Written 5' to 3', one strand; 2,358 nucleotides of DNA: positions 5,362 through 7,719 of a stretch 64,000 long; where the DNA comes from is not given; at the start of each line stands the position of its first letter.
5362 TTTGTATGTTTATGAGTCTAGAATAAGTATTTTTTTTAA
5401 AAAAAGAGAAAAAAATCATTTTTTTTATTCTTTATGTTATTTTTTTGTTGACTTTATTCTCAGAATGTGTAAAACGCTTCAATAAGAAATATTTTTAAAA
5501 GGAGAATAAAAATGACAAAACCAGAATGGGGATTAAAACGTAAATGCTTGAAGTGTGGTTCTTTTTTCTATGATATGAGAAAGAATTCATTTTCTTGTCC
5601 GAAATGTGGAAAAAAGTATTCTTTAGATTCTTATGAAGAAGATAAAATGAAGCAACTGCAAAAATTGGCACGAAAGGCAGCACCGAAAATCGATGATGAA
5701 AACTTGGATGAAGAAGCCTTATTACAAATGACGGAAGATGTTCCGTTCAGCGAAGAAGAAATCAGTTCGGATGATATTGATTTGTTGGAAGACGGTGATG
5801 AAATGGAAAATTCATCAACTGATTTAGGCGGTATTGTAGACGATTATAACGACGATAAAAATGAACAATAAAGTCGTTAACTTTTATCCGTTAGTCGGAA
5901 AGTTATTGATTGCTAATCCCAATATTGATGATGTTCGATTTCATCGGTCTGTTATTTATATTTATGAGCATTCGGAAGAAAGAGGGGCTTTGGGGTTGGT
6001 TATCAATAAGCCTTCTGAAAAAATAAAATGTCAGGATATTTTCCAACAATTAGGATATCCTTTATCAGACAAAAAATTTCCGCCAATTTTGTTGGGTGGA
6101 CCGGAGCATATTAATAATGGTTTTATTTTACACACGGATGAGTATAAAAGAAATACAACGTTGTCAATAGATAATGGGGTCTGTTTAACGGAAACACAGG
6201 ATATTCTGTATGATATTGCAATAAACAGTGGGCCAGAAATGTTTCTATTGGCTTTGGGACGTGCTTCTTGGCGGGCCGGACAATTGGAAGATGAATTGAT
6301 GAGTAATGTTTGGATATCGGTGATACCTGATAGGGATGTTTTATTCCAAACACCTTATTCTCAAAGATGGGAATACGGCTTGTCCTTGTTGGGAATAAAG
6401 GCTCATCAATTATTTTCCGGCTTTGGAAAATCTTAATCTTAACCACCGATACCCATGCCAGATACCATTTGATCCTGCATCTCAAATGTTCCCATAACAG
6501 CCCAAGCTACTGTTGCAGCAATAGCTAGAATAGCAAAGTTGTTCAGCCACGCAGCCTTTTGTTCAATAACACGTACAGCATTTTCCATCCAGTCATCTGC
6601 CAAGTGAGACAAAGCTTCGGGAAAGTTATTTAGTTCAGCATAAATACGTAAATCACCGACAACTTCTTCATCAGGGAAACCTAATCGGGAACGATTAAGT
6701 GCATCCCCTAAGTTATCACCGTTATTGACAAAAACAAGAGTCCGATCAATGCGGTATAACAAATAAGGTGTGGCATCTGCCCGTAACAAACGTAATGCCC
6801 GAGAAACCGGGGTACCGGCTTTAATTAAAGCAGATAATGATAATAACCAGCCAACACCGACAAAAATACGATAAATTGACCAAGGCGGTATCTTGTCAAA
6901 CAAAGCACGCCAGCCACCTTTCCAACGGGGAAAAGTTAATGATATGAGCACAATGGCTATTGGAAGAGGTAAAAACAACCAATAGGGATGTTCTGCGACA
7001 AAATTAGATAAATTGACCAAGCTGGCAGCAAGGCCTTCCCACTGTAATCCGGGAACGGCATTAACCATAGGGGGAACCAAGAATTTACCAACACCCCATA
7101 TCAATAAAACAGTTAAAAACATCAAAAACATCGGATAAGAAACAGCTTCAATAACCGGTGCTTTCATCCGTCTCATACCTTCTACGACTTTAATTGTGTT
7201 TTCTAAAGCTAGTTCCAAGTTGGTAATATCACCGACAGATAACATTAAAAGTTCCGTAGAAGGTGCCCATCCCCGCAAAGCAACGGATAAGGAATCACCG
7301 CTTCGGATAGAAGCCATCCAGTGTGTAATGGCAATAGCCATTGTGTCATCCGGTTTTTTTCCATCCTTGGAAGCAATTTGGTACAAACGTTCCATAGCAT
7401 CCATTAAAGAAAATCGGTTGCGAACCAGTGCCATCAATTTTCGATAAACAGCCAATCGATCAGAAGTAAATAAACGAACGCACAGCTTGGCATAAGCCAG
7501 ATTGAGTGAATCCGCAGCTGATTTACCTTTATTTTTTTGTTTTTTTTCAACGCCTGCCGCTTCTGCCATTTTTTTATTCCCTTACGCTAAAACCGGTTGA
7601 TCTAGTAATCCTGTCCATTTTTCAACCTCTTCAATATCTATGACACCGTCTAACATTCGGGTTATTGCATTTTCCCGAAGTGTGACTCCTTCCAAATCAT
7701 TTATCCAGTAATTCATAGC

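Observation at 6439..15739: Seven-gene type IVb pilus / T2SS-like operon with R64 thin-pilus-like gene order but no pilin or peptidase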

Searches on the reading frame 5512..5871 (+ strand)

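Call 59: search_protein_families(library=pfam, proteins=[window:5512-5871:+], max_evalue=0.001)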
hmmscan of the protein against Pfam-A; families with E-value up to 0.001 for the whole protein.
window:5512-5871:+ (119 aa): 1 family
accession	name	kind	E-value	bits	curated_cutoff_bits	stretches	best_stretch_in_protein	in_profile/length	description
PF09538.15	FYDLN_acid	-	1.6e-17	64.5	23.9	1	1-98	1-98/105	Protein of unknown function (FYDLN_acid)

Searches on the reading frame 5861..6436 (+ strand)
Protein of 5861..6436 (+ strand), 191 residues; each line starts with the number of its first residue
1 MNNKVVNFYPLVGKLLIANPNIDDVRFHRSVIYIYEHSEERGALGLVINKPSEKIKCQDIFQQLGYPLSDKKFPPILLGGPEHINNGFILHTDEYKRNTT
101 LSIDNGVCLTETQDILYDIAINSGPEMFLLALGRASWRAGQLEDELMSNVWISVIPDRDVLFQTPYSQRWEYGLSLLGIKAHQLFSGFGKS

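Call 59: search_protein_families(library=pfam, proteins=[window:5861-6436:+], max_evalue=0.001)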
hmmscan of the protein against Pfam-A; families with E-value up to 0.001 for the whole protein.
window:5861-6436:+ (191 aa): 1 family
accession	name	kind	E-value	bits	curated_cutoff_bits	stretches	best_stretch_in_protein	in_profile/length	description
PF02622.21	DUF179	-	6e-40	137.2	27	1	20-178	1-157/157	AlgH-like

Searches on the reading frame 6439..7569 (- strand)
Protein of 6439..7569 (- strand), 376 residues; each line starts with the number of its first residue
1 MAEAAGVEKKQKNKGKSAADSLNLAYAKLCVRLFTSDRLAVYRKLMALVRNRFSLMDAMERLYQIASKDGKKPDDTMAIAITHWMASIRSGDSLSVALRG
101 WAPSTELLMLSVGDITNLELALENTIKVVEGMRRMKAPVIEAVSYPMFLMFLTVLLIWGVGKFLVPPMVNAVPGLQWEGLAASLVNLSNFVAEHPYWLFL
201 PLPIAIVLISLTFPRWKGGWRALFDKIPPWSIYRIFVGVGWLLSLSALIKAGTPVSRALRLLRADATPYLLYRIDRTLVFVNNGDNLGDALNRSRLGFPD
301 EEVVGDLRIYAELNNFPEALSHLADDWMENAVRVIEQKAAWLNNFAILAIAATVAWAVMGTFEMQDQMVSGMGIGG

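Call 3: search_protein_families(library=pfam, proteins=[window:6439-7569:-], max_evalue=0.1)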
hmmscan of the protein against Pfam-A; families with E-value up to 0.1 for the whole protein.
window:6439-7569:- (376 aa): 1 family
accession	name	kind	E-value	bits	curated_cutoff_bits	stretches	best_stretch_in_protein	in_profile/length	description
PF00482.28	T2SSF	-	2.1e-22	79.9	25.2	2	241-360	1-121/125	Type II secretion system (T2SS), protein F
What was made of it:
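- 6439..7569 (-): g7: inner-membrane platform protein PilR / BfpE (GspF class). PF00482 T2SSF, two stretches (call 3).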

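Call 4: search_protein_families(library=ncbifam, proteins=[window:6439-7569:-], max_evalue=0.1)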
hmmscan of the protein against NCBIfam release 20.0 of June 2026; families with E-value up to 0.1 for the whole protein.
window:6439-7569:- (376 aa): 4 families
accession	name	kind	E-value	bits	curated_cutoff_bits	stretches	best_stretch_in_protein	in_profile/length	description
TIGR02120.1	GspF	equivalog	8.5e-12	45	424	1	19-359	46-388/401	type II secretion system inner membrane protein GspF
NF041012.2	T4P_ComGB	equivalog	1.4e-11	44.3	240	1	41-293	6-257/332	competence type IV pilus assembly protein ComGB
NF007861.0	PRK10573.1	equivalog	1.9e-08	33.8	401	1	38-291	61-319/401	protein transport protein HofC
NF052607.1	T4PiliAsmPilCThrm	equivalog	0.00033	19.8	700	1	88-363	112-395/406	type IV pilus assembly protein PilC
